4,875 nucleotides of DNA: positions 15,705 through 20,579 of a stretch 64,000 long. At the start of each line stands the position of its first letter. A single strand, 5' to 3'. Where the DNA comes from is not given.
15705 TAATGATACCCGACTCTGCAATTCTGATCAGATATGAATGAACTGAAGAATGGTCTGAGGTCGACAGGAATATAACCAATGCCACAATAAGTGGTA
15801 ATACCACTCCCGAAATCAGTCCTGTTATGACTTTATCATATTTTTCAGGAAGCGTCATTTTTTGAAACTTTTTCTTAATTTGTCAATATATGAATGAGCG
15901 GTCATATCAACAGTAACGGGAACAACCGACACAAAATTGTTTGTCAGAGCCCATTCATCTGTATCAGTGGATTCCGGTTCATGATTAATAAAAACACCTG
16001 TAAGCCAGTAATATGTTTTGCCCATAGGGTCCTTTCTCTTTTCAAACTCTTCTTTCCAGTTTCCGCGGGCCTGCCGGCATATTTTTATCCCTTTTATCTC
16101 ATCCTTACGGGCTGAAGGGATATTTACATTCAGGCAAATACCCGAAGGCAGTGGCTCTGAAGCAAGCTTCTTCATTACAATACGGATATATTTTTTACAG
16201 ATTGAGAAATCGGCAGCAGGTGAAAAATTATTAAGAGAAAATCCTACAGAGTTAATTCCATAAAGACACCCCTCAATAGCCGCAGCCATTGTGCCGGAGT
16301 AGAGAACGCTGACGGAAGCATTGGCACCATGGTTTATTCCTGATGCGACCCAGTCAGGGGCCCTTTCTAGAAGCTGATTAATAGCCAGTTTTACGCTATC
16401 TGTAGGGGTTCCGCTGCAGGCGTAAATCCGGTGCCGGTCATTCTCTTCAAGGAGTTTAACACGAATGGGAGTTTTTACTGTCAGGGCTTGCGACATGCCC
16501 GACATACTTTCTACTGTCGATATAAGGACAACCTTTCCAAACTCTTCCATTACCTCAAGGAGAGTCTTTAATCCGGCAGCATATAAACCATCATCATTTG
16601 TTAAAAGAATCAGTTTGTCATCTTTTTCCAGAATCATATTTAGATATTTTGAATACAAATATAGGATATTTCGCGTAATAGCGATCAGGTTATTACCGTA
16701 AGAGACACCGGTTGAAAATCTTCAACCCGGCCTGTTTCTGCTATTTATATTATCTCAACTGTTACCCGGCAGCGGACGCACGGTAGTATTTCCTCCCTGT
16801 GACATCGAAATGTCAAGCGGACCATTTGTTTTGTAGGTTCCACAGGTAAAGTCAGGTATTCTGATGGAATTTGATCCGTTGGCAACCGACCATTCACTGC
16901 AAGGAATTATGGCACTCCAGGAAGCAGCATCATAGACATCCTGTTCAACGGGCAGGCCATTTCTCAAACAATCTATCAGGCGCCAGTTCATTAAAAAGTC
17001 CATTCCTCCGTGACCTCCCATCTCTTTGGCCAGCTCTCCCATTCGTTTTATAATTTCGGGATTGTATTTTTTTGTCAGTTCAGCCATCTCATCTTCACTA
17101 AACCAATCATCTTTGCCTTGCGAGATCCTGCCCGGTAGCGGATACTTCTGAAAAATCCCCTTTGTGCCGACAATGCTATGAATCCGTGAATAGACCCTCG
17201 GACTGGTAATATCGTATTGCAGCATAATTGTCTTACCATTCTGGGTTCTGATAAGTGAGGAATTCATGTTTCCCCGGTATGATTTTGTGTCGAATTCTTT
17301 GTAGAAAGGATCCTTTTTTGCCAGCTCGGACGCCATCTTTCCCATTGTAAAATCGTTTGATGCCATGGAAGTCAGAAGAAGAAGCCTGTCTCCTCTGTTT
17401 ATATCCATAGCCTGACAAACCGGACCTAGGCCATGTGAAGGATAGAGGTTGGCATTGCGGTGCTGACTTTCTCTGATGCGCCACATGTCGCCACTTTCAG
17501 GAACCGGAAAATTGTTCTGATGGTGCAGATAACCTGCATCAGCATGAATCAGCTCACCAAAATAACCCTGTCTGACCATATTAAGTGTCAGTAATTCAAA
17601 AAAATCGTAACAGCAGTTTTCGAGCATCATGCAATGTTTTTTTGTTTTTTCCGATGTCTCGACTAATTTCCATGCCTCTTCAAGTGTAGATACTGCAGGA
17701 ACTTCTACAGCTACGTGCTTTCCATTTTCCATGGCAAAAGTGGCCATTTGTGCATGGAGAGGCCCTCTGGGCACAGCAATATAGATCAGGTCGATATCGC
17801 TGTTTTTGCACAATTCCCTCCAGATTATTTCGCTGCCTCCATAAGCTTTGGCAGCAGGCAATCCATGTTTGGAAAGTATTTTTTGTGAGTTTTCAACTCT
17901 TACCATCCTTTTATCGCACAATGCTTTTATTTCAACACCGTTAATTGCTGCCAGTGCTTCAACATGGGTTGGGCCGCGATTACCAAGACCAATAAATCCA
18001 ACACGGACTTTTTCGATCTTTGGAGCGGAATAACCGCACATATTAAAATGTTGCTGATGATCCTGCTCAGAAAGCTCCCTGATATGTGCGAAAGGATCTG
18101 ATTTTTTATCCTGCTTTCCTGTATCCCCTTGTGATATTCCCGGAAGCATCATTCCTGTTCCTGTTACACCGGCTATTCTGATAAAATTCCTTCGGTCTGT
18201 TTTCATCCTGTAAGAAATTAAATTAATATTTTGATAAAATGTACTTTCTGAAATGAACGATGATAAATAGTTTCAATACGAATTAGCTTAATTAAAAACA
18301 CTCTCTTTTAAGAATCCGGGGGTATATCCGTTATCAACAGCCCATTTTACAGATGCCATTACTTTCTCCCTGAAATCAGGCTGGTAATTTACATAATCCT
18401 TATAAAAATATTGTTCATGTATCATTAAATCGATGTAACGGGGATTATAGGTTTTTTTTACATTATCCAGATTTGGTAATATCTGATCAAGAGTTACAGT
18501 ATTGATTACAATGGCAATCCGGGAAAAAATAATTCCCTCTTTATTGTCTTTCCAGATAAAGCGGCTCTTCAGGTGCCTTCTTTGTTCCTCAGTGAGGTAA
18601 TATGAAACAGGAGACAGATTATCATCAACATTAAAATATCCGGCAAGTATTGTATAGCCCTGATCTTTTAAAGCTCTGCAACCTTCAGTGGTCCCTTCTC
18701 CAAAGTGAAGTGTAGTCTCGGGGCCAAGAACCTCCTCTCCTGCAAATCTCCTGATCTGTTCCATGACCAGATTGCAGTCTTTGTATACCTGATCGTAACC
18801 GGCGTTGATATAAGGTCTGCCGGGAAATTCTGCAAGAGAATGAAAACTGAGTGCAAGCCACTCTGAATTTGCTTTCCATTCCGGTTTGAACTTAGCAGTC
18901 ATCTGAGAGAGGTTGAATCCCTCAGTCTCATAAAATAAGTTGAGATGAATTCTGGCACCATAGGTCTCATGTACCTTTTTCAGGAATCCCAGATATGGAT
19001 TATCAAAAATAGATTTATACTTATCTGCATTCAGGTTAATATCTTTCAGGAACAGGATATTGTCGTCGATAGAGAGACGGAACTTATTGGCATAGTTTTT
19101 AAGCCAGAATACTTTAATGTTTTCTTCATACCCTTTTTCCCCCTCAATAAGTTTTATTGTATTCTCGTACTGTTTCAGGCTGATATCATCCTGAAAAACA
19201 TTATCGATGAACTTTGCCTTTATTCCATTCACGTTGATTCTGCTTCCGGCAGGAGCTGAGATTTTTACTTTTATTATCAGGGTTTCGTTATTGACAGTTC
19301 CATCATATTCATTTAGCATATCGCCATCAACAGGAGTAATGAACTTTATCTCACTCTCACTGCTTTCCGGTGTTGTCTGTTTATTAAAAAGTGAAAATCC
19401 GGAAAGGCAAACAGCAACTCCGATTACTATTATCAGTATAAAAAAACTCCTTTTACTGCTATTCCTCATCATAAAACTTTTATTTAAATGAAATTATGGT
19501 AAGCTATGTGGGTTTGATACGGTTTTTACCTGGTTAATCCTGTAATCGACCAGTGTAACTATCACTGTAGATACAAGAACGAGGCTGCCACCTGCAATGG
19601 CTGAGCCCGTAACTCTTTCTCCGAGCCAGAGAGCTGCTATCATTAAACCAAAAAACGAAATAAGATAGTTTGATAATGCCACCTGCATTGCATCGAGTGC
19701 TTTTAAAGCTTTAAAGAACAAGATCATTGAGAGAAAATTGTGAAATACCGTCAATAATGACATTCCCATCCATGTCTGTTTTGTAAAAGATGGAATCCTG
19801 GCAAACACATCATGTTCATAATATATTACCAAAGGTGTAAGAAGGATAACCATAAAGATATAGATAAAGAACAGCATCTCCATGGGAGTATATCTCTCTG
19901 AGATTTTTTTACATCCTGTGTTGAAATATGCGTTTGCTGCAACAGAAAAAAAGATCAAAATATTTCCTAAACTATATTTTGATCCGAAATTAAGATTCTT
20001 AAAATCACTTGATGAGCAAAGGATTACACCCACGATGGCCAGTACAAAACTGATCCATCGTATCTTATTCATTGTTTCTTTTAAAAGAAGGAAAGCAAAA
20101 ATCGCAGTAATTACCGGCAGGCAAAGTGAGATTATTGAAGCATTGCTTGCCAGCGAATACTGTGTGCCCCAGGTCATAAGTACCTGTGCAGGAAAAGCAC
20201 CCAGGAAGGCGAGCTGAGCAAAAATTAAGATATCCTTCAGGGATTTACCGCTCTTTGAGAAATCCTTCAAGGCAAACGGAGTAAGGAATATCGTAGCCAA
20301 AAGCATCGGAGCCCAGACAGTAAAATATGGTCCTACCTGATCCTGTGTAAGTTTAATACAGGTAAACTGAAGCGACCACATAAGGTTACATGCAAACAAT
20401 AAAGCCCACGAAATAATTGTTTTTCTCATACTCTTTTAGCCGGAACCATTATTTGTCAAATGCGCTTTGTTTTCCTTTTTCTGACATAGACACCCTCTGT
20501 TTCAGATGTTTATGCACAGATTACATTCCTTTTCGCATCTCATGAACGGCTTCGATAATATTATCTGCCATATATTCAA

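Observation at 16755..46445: ECF-sigma/anti-sigma SusC/SusD locus whose cargo is mostly oxidoreductases and aminotransferases rather than glycoside hydrolases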

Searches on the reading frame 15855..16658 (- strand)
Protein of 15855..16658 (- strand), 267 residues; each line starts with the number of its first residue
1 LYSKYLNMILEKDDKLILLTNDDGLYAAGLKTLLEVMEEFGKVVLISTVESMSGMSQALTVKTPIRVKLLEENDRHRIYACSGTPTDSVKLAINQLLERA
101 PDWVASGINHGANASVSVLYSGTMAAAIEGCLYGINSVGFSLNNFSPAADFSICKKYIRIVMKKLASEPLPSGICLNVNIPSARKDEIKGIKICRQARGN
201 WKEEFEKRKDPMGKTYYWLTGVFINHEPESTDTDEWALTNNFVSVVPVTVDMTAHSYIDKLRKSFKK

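Call 10: search_protein_families(library=pfam, proteins=[window:15855-16658:-], max_evalue=0.001)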
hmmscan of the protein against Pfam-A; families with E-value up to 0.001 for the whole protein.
window:15855-16658:- (267 aa): 1 family
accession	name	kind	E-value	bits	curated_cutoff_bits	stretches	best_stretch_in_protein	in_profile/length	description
PF01975.23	SurE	-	3.1e-56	190.6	22.1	1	17-203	1-189/189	Survival protein SurE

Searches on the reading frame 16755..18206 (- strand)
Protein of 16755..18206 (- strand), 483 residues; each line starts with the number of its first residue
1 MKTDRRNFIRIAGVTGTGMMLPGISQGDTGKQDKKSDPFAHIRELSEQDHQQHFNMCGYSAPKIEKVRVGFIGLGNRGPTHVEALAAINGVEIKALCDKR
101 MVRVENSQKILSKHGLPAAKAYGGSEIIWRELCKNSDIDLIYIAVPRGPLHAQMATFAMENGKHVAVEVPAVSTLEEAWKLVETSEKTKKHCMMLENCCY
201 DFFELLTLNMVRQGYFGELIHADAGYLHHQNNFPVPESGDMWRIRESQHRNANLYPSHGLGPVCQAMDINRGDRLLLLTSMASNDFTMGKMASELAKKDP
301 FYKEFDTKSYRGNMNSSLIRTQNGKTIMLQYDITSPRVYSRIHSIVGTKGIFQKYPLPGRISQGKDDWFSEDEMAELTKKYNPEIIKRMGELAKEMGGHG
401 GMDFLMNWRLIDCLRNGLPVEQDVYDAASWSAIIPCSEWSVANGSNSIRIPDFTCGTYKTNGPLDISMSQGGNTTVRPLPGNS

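Call 4: search_protein_families(library=pfam, proteins=[window:16755-18206:-], max_evalue=0.01)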
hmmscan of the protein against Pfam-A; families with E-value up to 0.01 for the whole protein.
window:16755-18206:- (483 aa): 2 families
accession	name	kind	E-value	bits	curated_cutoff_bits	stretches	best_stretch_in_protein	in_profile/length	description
PF21252.2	Glyco_hydro_109_C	-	1.8e-41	141.9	27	1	206-356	2-165/187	Glycosyl hydrolase 109, C-terminal domain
PF01408.29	GFO_IDH_MocA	-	2.9e-17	63.9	24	1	67-194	1-118/120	Oxidoreductase family, NAD-binding Rossmann fold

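Call 7: search_protein_families(library=ncbifam, proteins=[window:16755-18206:-], max_evalue=0.001)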
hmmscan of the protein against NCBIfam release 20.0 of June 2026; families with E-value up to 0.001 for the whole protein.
window:16755-18206:- (483 aa): 9 families
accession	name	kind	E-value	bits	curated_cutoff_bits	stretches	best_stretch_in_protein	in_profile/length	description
NF052479.1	LevoglcsnDh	equivalog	1.2e-12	47.3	650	1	65-246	2-179/386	levoglucosan dehydrogenase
NF040723.1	UDP-GlcNAcDh_Arch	equivalog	2.3e-12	47.1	450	1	67-194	1-116/302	UDP-N-acetylglucosamine 3-dehydrogenase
NF008607.0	PRK11579.1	subfamily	1.1e-09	37.8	330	1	65-226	3-152/346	oxidoreductase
NF052679.1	InsChiInosDhIolG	equivalog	2.1e-08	33.6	540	1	67-191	3-119/343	bifunctional inositol 2-dehydrogenase/D-chiro-inositol 1-dehydrogenase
NF058561.1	BT_2158_fam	equivalog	3.5e-08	32.5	750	1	56-221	26-179/487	glycoside 3-dehydrogenase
TIGR04380.1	myo_inos_iolG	equivalog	5.1e-08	32.2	355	1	66-202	1-128/330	inositol 2-dehydrogenase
NF058563.1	BT_2159_fam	equivalog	6.2e-07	28.7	650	1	67-219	1-143/350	disaccharide 3-dehydrogenase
NF041392.1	XylDh_Gfo6_Halo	equivalog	2.9e-05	23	350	1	63-222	13-166/350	D-xylose 1-dehydrogenase Gfo6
NF007574.0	PRK10206.1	equivalog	0.00029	20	352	1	131-225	59-152/345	oxidoreductase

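Call 80: search_solved_structures(query=window:16755-18206:-, max_evalue=1e-10)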
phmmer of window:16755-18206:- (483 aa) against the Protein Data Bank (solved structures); distinct sequences matched with E-value up to 1e-10: 4.
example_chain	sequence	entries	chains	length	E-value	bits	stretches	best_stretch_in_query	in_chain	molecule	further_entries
6t2b_A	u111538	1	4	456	2.2e-94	319.9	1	56-466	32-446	Glycosyl hydrolase family 109 protein 2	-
2ixa_A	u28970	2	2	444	5e-65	223.1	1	65-460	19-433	ALPHA-N-ACETYLGALACTOSAMINIDASE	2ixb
9m3d_B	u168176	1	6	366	2.8e-11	45.8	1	65-329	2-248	DgpA1 from W974-1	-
3e18_A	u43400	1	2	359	3.9e-11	45.3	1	64-234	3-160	oxidoreductase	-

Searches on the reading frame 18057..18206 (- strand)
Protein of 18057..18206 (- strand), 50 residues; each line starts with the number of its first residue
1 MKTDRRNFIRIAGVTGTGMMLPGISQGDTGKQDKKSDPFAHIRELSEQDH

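Call 96: search_protein_families(library=pfam, proteins=[window:18057-18206:-], max_evalue=10)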
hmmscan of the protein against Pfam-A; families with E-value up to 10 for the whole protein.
seq(50 aa): 1 family
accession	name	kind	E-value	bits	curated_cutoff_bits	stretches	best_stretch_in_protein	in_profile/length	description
PF10518.14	TAT_signal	-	0.0035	17.7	22.7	1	3-22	2-21/21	TAT (twin-arginine translocation) pathway signal sequence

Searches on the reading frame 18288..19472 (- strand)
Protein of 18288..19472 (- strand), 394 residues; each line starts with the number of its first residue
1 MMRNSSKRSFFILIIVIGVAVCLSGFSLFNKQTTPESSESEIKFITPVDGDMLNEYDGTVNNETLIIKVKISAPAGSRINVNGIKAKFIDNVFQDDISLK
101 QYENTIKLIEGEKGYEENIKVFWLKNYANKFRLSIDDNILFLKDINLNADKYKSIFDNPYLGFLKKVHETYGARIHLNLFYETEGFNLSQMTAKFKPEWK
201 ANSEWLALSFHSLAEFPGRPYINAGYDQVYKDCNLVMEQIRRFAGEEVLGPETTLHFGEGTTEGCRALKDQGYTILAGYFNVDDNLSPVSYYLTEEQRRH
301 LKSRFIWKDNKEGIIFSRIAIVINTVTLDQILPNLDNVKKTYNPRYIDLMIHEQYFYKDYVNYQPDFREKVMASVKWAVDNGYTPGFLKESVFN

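Call 4: search_protein_families(library=pfam, proteins=[window:18288-19472:-], max_evalue=0.01)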
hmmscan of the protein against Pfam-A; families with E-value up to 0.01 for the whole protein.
window:18288-19472:- (394 aa): 0 families

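Call 7: search_protein_families(library=ncbifam, proteins=[window:18288-19472:-], max_evalue=0.001)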
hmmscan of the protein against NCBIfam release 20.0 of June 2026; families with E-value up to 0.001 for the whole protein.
window:18288-19472:- (394 aa): 0 families

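Call 60: search_solved_structures(query=window:18288-19472:-, max_evalue=10)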
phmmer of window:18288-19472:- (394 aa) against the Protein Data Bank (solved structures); distinct sequences matched with E-value up to 10: 2.
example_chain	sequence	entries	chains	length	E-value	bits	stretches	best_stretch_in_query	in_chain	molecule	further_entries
9mt4_G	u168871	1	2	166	0.31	13.1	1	65-120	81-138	Collar protein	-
9c39_I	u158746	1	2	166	0.35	12.9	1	64-120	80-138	gp127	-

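Call 67: find_homologous_proteins(query=window:18288-19472:-, max_evalue=0.001)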
Query window:18288-19472:- (394 aa): 1345 proteins with E <= 0.001 among 4528 candidates; the best 120 are listed.
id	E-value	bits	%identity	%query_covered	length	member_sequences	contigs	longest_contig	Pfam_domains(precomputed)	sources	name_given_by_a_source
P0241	3.6e-266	900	100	100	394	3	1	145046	-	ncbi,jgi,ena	jgi:hypothetical protein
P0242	5.1e-189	646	70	98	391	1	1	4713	-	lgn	-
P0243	3.5e-188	643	71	98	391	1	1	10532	-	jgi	-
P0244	5.7e-188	643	70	98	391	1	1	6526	-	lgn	-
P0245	9.0e-187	639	70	98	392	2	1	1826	-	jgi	jgi:hypothetical protein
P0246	8.8e-186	635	70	98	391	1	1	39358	-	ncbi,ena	-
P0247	3.0e-184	630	69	97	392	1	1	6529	-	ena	-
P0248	1.0e-183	629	70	96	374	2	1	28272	-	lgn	-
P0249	1.7e-183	628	68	98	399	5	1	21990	-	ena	-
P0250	1.7e-183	628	71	97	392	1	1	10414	-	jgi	-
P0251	6.5e-183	626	68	97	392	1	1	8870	-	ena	-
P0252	1.8e-181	621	68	99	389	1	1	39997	-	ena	-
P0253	5.2e-181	620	68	98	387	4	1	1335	-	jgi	jgi:hypothetical protein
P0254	1.3e-180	618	68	98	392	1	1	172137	-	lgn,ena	-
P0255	1.9e-180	618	69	96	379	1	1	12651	-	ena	-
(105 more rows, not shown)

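Call 69: search_solved_structures(query=A3, max_evalue=10)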
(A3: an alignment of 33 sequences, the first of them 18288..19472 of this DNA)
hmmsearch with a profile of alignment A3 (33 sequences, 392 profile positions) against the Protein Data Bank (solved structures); distinct sequences matched with E-value up to 10: 7.
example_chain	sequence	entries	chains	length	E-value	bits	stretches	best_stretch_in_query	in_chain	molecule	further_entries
2qp3_A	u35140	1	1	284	0.33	13.1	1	216-284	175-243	Bile salt sulfotransferase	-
2qp4_A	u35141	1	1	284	0.34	13.1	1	216-284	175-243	Bile salt sulfotransferase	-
1ov4_A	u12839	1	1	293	0.35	13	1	216-284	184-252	Alcohol sulfotransferase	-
1j99_A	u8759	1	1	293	0.35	13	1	216-284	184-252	ALCOHOL SULFOTRANSFERASE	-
3f3y_A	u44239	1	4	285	0.36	13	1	216-284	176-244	Bile salt sulfotransferase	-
1efh_A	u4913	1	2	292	0.38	12.9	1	216-284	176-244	HYDROXYSTEROID SULFOTRANSFERASE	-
1jv2_B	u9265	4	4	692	1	11.5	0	237-292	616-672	PLATELET MEMBRANE GLYCOPROTEIN IIIA BETA SUBUNIT | INTEGRIN BETA-3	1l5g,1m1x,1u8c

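Call 70: search_protein_families(library=pfam, alignment_id=A3, max_evalue=1)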
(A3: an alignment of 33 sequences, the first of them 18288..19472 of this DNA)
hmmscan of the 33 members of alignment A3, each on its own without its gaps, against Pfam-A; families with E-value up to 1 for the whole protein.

A. member 1, window:18288-19472:- (394 aa): 1 family
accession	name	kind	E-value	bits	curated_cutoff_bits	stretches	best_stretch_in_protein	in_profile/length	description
PF09136.16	Glucodextran_B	-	0.018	15.4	27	1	59-108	13-63/83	Glucodextranase, domain B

B. families by the number of members that match (of 33 scanned): 18 families
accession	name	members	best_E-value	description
PF09136.16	Glucodextran_B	21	0.0012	Glucodextranase, domain B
PF10518.14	TAT_signal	11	0.00091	TAT (twin-arginine translocation) pathway signal sequence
PF18138.6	bacHORMA_1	2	0.003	Bacterial HORMA domain family 1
PF00362.24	Integrin_beta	2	0.0055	Integrin beta chain VWA domain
PF00685.33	Sulfotransfer_1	2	0.011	Sulfotransferase domain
PF18343.7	SH3_14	2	0.012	Dda helicase SH3 domain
PF16561.11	AMPK1_CBM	2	0.094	Glycogen recognition site of AMP-activated protein kinase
PF06701.19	MIB_HERC2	2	0.14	Mib_herc2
PF22349.1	Fervidolysin_SD2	1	0.019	Fervidolysin, second beta-sandwich domain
PF10357.16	WH_KIN17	1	0.03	KIN17 WH-like domain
PF22830.1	CATSPERB_head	1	0.031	CATSPERB head domain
PF20952.2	Flu_PB2_7th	1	0.063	Influenza RNA polymerase PB2 C-terminal domain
PF03312.20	DUF272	1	0.071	Protein of unknown function (DUF272)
PF05141.17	DIT1_PvcA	1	0.086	Pyoverdine/dityrosine biosynthesis protein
PF18015.7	Acetyltransf_19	1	0.12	Acetyltransferase (GNAT) domain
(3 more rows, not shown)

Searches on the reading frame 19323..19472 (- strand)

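Call 96: search_protein_families(library=pfam, proteins=[window:19323-19472:-], max_evalue=10)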
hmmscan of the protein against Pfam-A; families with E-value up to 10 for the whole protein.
seq(50 aa): 1 family
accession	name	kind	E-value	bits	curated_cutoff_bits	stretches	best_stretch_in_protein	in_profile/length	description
PF01292.26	Ni_hydr_CYTB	-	0.22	11.8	30.1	1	3-33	95-125/179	Prokaryotic cytochrome b561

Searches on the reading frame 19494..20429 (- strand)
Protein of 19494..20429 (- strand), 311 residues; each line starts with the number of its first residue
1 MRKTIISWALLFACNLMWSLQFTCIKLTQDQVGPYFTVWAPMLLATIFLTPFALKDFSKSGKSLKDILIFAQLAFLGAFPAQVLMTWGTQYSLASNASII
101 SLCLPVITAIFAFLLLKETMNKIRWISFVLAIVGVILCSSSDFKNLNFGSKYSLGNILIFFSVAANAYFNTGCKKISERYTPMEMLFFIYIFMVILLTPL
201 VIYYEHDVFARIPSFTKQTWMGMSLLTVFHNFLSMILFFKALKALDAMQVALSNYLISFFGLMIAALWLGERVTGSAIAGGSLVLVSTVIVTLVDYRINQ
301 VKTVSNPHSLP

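Call 4: search_protein_families(library=pfam, proteins=[window:19494-20429:-], max_evalue=0.01)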
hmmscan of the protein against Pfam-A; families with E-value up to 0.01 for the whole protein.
window:19494-20429:- (311 aa): 3 families
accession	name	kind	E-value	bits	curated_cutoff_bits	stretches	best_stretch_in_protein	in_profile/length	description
PF00892.27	EamA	-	4.7e-38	131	28.2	2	10-138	6-133/135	EamA-like transporter family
PF03151.22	TPT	-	1.1e-07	32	30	1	38-288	35-287/291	Triose-phosphate Transporter family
PF10639.15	TMEM234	-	0.0095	16.4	30.1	0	98-138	71-112/113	Putative transmembrane family 234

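Call 7: search_protein_families(library=ncbifam, proteins=[window:19494-20429:-], max_evalue=0.001)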
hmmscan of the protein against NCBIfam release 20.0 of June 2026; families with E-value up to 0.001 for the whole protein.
window:19494-20429:- (311 aa): 3 families
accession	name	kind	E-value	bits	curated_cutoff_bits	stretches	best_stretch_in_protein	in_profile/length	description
TIGR00950.1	2A78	equivalog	2.2e-17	63.4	230.2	1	18-288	1-263/264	carboxylate/amino acid/amine transporter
NF050091.1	ArAmAcExpYddG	equivalog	1.4e-05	24.8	300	1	223-294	67-138/285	aromatic amino acid exporter YddG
TIGR03340.1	phn_DUF6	hypoth_equivalog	1.6e-05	24.7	288.15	1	33-283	27-273/281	phosphonate utilization associated putative membrane protein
